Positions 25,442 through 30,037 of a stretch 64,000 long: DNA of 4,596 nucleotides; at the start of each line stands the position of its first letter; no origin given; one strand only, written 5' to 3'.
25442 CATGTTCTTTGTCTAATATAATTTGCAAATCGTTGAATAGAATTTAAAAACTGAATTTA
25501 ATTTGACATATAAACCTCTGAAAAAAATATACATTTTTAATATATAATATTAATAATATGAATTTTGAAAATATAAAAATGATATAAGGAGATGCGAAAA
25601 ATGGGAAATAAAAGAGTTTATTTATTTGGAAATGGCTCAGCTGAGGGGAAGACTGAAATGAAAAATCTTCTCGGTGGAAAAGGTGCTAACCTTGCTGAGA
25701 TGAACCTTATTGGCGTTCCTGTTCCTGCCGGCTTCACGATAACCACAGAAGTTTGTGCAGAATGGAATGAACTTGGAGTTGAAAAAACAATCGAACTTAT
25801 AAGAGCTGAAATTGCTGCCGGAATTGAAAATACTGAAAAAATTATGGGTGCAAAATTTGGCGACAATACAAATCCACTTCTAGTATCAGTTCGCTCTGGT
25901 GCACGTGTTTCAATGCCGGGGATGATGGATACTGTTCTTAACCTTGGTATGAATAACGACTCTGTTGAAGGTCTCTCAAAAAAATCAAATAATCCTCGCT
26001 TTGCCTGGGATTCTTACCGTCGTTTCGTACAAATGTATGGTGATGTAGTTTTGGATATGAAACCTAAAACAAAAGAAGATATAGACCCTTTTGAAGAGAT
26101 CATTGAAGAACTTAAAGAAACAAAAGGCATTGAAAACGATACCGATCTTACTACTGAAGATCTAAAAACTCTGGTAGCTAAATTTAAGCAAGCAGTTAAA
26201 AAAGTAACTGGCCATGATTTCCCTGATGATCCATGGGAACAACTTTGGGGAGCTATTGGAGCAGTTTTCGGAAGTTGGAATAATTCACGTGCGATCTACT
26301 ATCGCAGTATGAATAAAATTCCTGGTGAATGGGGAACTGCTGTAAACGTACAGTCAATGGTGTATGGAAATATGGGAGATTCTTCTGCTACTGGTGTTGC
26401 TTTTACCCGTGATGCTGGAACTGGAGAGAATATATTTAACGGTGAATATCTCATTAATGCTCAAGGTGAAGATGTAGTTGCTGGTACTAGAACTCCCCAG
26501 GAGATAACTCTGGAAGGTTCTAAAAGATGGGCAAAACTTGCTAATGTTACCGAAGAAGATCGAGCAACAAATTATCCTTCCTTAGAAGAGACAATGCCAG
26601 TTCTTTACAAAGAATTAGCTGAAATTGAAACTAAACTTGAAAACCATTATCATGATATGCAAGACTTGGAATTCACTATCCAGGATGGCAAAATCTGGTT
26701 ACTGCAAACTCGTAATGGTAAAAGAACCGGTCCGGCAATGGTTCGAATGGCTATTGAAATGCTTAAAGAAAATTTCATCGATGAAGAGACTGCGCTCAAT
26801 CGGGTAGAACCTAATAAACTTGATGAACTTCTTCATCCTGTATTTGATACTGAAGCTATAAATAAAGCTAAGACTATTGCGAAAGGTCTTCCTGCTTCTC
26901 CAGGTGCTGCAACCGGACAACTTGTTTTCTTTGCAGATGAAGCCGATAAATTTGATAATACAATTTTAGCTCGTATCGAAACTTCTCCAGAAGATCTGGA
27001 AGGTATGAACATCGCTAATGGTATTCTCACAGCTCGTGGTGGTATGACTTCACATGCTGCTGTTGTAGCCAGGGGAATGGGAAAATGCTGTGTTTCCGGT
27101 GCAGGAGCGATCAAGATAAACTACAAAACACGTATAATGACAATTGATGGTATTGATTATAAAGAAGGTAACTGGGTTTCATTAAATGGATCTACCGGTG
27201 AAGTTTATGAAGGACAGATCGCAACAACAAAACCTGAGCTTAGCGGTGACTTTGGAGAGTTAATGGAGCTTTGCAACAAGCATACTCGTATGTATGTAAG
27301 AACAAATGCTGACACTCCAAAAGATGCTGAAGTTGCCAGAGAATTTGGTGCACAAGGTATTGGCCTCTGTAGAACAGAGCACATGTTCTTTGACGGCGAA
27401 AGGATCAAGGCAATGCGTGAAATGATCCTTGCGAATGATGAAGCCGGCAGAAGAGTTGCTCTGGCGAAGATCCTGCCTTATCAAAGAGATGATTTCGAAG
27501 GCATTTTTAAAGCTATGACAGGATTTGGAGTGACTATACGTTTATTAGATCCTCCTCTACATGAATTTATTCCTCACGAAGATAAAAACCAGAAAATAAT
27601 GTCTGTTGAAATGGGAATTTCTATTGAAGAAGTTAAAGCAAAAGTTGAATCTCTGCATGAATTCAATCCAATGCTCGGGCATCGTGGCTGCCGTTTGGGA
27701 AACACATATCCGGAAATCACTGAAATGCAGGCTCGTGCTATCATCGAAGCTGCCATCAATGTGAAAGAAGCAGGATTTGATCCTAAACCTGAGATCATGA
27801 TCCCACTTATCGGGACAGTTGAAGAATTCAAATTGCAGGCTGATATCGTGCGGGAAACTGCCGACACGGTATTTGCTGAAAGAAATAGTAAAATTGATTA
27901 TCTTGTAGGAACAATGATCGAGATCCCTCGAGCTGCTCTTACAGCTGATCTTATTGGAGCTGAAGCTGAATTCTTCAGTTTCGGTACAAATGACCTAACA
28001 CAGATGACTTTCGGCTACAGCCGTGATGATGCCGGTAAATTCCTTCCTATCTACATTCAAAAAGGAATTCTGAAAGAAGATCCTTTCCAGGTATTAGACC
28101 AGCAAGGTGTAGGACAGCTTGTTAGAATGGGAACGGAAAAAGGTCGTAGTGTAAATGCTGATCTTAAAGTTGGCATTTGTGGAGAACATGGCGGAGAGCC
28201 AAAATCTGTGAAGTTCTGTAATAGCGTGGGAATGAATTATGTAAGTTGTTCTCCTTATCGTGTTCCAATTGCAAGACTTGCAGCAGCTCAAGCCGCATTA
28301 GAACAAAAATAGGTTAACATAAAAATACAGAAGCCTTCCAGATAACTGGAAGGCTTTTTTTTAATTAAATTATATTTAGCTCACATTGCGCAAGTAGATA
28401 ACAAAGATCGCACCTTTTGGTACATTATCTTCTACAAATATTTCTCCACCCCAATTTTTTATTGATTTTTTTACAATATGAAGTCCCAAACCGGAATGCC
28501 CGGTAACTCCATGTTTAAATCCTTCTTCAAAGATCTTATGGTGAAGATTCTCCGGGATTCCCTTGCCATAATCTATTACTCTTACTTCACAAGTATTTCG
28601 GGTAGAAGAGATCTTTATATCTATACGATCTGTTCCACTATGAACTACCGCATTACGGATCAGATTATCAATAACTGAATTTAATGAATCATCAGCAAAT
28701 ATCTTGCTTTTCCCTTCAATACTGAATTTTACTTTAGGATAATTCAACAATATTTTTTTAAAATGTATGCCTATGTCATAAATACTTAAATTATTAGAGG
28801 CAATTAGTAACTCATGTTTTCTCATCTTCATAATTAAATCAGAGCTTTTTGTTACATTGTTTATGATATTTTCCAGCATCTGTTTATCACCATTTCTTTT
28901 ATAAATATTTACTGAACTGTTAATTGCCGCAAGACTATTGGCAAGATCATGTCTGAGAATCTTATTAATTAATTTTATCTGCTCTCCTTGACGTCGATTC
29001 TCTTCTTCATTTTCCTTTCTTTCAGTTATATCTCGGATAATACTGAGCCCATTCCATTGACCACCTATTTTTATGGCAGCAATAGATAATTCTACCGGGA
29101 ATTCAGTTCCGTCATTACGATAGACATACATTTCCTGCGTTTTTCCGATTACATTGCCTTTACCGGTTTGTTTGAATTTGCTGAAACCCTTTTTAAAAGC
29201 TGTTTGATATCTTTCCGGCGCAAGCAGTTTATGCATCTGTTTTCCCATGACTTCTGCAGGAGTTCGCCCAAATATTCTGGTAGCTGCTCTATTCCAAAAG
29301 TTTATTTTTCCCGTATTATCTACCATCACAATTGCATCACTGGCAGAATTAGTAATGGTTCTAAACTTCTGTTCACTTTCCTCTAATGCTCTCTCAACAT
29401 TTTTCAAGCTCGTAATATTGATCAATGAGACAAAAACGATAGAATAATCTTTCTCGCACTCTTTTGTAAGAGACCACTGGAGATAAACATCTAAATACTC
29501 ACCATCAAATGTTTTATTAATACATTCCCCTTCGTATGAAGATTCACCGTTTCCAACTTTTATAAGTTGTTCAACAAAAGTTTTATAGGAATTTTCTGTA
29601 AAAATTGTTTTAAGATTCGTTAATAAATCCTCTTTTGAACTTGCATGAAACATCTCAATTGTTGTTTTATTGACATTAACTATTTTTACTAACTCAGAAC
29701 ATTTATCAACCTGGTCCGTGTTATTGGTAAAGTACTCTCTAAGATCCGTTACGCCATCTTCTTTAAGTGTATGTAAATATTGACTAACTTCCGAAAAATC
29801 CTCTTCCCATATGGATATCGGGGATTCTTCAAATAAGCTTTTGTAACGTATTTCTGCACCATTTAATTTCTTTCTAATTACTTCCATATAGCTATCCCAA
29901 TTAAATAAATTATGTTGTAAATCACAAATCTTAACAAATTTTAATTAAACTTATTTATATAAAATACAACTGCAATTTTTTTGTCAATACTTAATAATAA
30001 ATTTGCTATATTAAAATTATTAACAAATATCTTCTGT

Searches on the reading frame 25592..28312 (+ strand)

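Call 5: search_protein_families(library=ncbifam, proteins=[window:25592-28312:+], max_evalue=0.01)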
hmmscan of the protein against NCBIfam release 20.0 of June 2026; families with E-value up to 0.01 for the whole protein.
window:25592-28312:+ (906 aa): 23 families
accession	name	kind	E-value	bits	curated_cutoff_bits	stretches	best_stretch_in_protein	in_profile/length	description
TIGR01828.1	pyru_phos_dikin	equivalog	0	1310.2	843.45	1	6-903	1-865/865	pyruvate, phosphate dikinase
NF004531.0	PRK05878.1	equivalog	5e-136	454.4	456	2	20-306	19-253/534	pyruvate, phosphate dikinase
NF005057.0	PRK06464.1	equivalog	2e-64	218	598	2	217-898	152-785/798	phosphoenolpyruvate synthase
TIGR01418.1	PEP_synth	equivalog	3.2e-58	197.8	739.75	1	218-892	147-773/784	pyruvate, water dikinase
TIGR01417.1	PTS_I_fam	equivalog_domain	5.2e-35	120.9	341.7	2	687-896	346-534/565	phosphoenolpyruvate--protein phosphotransferase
NF008382.0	PRK11177.1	equivalog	6.9e-28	97.6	824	2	682-812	342-466/575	phosphoenolpyruvate-protein phosphotransferase PtsI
NF008283.0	PRK11061.1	equivalog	2.6e-21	75.6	583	2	688-885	513-690/748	phosphoenolpyruvate--protein phosphotransferase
NF004881.0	PRK06241.2-2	equivalog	5.5e-21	74.5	883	2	226-374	149-308/898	phosphoenolpyruvate synthase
NF052632.1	undecylprod_RedH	equivalog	5e-18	64.5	1350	2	20-74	10-70/880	undecylprodigiosin ligase RedH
NF004878.0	PRK06241.1-3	subfamily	1e-16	60.3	945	2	26-57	18-49/891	phosphoenolpyruvate synthase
NF004880.0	PRK06241.2-1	equivalog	1.5e-14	53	972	1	224-375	144-279/837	phosphoenolpyruvate synthase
NF004883.0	PRK06241.2-4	equivalog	5.9e-14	51.2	1063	2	431-538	813-910/928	phosphoenolpyruvate synthase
NF004877.0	PRK06241.1-2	subfamily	4.4e-12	45.1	866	1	22-55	14-48/869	phosphoenolpyruvate synthase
NF052631.1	prodigiosin_PigC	equivalog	3.4e-11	41.8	1300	1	314-375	240-296/883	prodigiosin ligase PigC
NF041857.1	RIF_Ptrans_rph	equivalog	1.7e-10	39.9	999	0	22-54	12-45/864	rifamycin-inactivating phosphotransferase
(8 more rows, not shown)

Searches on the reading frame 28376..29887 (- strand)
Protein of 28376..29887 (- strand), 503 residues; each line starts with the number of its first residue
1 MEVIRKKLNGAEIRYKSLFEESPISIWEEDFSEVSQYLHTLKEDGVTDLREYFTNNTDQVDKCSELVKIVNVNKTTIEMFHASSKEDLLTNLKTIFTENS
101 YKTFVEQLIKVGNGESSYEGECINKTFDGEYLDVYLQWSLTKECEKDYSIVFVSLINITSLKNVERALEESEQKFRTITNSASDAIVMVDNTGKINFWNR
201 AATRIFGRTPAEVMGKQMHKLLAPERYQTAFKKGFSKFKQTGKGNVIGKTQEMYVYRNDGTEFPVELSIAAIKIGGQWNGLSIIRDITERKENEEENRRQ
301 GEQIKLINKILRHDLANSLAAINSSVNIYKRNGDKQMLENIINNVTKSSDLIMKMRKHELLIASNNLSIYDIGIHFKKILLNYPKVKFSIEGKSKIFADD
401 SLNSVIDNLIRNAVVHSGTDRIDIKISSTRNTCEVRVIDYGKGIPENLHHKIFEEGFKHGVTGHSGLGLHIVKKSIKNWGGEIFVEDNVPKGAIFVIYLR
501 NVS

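Call 34: search_protein_families(library=pfam, proteins=[window:28376-29887:-], max_evalue=0.05)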
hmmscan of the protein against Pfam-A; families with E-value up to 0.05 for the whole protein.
window:28376-29887:- (503 aa): 12 families
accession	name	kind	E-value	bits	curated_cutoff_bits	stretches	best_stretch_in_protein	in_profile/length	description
PF13426.13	PAS_9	-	1.6e-22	80.2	27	2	183-289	1-103/103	PAS domain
PF02518.31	HATPase_c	-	2.5e-21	76.6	26.4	1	400-500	4-108/111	Histidine kinase-, DNA gyrase B-, and HSP90-like ATPase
PF00989.32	PAS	-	9.2e-21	74.4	22.6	2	174-270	2-94/113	PAS fold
PF13188.13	PAS_8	-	1.2e-10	41.4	21.8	1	173-224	1-49/65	PAS domain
PF24820.1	Diguanyl_cycl_sensor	-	6e-10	39.5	28.1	1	182-273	5-97/109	Diguanylate cyclase-like sensor domain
PF08448.16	PAS_4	-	9.1e-08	32.8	23.1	1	180-291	2-109/110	PAS fold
PF13596.12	PAS_10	-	0.00028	21.9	22.1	1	178-244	4-68/106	PAS domain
PF12860.13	PAS_7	-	0.00061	20.3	27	1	181-295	3-115/115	PAS fold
PF13581.12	HATPase_c_2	-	0.00091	19.7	27.4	1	410-474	40-107/127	Histidine kinase-like ATPase domain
PF08447.18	PAS_3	-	0.0013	19.4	25.6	1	197-272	3-75/89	PAS fold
PF00512.31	HisKA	-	0.0099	16.4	26.9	0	309-352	7-54/66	His Kinase A (phospho-acceptor) domain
PF14501.12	HATPase_c_5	-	0.012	15.9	22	1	402-486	10-89/102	GHKL domain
